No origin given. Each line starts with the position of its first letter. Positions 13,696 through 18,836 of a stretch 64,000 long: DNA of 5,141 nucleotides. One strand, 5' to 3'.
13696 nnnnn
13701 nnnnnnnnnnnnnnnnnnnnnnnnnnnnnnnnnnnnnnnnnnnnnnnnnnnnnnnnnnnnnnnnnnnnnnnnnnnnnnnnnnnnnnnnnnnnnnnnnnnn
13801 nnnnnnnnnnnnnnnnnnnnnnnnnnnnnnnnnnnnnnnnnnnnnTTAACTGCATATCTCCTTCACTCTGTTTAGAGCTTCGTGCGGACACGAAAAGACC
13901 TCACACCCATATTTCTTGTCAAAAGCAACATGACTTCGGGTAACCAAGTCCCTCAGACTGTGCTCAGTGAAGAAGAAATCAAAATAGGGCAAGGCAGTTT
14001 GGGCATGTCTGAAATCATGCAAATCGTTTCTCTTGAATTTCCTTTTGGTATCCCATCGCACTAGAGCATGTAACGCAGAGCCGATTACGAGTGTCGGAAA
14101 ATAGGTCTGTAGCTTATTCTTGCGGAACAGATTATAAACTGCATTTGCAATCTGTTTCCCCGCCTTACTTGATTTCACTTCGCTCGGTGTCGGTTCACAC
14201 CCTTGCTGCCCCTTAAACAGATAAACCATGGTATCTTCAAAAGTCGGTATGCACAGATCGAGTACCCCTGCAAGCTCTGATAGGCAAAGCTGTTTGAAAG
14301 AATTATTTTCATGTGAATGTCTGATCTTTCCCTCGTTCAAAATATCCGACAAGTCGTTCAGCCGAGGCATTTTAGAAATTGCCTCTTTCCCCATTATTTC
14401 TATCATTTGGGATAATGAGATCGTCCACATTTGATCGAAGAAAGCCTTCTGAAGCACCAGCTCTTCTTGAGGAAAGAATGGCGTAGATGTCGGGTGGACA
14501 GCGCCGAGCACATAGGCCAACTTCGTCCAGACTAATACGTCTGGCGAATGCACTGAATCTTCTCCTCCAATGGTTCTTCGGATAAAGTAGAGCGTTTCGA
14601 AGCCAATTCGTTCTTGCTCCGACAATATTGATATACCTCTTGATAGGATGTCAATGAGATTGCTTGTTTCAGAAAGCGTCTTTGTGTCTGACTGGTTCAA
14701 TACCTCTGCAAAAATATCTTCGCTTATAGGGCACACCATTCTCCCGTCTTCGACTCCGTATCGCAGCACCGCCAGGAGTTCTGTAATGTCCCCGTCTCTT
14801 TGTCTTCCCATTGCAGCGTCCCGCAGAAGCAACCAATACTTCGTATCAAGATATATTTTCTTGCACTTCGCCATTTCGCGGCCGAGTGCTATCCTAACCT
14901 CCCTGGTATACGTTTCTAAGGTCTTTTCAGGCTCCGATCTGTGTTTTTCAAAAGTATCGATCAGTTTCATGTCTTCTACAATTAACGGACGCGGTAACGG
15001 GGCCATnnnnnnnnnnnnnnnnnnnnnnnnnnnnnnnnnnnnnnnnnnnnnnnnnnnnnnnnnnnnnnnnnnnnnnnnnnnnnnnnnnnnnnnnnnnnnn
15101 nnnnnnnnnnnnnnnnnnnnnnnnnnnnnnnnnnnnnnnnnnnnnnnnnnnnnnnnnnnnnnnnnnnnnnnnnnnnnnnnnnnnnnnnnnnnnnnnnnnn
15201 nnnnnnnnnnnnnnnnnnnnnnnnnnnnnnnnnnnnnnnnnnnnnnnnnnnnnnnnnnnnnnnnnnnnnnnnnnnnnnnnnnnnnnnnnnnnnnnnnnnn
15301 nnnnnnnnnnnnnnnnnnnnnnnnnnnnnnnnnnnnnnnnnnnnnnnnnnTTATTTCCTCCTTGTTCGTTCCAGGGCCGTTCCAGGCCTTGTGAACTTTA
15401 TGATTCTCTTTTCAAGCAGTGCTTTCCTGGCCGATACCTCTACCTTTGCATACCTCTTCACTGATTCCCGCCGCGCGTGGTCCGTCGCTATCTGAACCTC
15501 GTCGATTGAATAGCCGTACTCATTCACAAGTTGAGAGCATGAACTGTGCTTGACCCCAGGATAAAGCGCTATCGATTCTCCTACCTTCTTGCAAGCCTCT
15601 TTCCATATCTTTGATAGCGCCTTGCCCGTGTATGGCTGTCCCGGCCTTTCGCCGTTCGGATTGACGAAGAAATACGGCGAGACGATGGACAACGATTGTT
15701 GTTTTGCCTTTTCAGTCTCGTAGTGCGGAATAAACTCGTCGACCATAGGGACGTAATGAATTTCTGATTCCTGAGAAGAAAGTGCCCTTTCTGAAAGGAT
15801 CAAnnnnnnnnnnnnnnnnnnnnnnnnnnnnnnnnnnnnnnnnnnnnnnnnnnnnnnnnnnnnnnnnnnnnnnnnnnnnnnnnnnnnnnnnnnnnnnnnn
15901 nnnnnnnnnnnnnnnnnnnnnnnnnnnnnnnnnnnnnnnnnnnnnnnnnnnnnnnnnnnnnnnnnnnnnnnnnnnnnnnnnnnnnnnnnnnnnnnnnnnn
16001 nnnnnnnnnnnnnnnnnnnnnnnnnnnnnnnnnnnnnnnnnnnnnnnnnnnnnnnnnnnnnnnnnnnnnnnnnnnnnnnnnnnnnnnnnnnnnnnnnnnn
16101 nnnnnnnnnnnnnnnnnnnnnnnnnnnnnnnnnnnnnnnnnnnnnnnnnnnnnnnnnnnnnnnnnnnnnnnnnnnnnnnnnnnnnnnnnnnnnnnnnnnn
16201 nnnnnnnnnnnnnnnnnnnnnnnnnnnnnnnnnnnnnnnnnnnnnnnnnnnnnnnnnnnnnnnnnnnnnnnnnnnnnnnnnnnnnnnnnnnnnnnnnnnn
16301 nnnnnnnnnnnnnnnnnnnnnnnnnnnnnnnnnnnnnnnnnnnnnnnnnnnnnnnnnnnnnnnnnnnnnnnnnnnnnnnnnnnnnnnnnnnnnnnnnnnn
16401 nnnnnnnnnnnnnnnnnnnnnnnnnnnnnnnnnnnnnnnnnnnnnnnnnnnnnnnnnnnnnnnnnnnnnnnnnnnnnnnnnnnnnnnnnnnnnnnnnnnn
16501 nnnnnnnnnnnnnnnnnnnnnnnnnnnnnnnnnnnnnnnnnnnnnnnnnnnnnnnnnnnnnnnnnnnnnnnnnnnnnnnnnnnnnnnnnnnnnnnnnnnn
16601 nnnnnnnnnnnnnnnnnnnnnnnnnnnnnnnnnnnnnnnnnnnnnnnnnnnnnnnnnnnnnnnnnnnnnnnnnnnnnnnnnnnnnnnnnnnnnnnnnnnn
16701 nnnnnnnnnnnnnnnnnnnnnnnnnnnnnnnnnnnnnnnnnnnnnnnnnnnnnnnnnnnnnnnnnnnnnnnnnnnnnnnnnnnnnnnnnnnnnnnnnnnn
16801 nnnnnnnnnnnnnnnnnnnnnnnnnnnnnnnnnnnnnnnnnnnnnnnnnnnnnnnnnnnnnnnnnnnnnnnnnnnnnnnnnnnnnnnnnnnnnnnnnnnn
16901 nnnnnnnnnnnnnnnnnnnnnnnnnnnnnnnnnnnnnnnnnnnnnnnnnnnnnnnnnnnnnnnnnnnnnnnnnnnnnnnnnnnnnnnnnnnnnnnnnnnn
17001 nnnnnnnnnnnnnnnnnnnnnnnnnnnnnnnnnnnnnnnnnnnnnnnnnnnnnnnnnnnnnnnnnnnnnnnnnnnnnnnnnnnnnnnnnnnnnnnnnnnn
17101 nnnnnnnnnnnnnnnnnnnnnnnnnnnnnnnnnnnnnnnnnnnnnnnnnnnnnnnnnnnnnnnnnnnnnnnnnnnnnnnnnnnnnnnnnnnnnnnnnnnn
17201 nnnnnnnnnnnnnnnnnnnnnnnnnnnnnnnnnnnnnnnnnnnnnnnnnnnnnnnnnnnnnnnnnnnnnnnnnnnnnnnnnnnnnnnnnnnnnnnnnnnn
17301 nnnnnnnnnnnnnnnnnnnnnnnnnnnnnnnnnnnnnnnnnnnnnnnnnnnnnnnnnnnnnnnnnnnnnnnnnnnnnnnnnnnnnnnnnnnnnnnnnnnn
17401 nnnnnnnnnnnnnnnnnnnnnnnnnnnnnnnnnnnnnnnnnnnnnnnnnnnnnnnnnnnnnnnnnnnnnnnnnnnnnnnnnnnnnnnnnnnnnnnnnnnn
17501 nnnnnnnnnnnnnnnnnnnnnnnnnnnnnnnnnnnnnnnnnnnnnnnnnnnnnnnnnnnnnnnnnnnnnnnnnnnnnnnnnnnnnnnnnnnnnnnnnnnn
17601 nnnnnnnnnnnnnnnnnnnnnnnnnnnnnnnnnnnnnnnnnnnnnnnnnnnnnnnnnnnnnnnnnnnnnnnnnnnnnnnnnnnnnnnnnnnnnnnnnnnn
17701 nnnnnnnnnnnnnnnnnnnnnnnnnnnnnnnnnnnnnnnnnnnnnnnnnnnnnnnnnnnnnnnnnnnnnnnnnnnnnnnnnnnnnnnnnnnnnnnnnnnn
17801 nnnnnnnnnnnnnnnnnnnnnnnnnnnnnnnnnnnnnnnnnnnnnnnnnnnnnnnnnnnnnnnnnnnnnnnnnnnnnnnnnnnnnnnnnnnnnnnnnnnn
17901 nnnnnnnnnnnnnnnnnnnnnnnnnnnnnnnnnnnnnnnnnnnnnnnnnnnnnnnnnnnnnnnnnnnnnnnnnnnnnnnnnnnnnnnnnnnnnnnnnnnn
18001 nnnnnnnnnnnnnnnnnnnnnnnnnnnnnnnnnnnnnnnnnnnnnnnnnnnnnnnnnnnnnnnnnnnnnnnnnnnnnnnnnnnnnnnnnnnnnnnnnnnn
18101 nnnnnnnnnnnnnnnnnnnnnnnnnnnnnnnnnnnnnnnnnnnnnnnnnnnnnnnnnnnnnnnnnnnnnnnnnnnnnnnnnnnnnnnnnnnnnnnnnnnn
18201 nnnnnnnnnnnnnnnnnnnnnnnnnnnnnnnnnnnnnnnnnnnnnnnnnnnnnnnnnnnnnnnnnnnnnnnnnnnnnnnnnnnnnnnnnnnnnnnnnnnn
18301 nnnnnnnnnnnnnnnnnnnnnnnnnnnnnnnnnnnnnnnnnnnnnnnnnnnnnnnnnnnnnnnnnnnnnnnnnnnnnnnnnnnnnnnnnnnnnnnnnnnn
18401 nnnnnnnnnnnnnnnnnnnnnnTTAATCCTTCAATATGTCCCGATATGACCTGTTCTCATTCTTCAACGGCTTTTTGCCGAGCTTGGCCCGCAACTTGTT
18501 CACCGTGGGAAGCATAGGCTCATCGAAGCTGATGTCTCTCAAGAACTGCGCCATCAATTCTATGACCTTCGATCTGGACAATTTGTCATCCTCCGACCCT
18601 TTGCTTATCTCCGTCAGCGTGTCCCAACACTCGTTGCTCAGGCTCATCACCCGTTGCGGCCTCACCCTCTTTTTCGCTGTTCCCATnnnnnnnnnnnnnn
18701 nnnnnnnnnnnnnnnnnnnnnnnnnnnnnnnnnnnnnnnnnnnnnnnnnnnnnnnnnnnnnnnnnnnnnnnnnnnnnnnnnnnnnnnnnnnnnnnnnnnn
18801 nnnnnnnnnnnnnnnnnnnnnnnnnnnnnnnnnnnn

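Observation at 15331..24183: Minimal ~5.2 kb integrative replicon: integrase, RHH, two-tyrosine HUH Rep, no capsid or transfer genes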

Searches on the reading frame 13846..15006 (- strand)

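Call 5: search_protein_families(library=pfam, proteins=[window:13846-15006:-], max_evalue=0.1)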
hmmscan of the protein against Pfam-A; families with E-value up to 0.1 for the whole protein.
window:13846-15006:- (386 aa): 1 family
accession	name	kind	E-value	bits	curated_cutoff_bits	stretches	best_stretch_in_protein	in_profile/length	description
PF04465.17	DUF499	-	0.08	11.1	23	0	275-365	609-702/1024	Protein of unknown function (DUF499)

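Call 44: search_protein_families(library=padloc, proteins=[window:13846-15006:-], max_evalue=0.01)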
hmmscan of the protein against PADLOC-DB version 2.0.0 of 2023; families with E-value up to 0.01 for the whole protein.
window:13846-15006:- (386 aa): 0 families

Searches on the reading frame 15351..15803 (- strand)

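Call 5: search_protein_families(library=pfam, proteins=[window:15351-15803:-], max_evalue=0.1)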
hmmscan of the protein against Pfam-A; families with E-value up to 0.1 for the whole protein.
window:15351-15803:- (150 aa): 2 families
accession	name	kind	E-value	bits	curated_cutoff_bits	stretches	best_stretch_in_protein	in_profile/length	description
PF00589.27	Phage_integrase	-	8.1e-07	29.4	27.1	1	13-122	64-169/172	Phage integrase family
PF24856.1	AraA_central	-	0.067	14.1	24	0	73-139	34-101/148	L-arabinose isomerase central domain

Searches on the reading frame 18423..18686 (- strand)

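Call 5: search_protein_families(library=pfam, proteins=[window:18423-18686:-], max_evalue=0.1)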
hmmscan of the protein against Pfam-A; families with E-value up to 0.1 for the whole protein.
window:18423-18686:- (87 aa): 2 families
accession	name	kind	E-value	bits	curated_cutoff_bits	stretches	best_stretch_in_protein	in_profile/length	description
PF10173.14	Mit_KHE1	-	0.028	15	22.5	1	11-70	37-89/188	Mitochondrial K+-H+ exchange-related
PF19252.4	HIND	-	0.057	13.2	25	1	63-77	10-24/25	HIND motif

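Call 16: search_protein_families(library=phrogs, proteins=[window:18423-18686:-], max_evalue=0.1)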
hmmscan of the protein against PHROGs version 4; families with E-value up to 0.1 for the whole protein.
window:18423-18686:- (87 aa): 3 families
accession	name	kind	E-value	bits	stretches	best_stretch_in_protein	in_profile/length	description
phrog_29527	-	unknown function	0.01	17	1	18-64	3-48/64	-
phrog_3157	-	unknown function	0.025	15.8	1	29-86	14-71/80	-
phrog_24956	-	unknown function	0.092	12.9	1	32-85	22-75/279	-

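Call 17: search_protein_families(library=ncbifam, proteins=[window:18423-18686:-], max_evalue=0.1)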
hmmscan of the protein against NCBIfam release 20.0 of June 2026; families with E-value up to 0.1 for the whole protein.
window:18423-18686:- (87 aa): 0 families
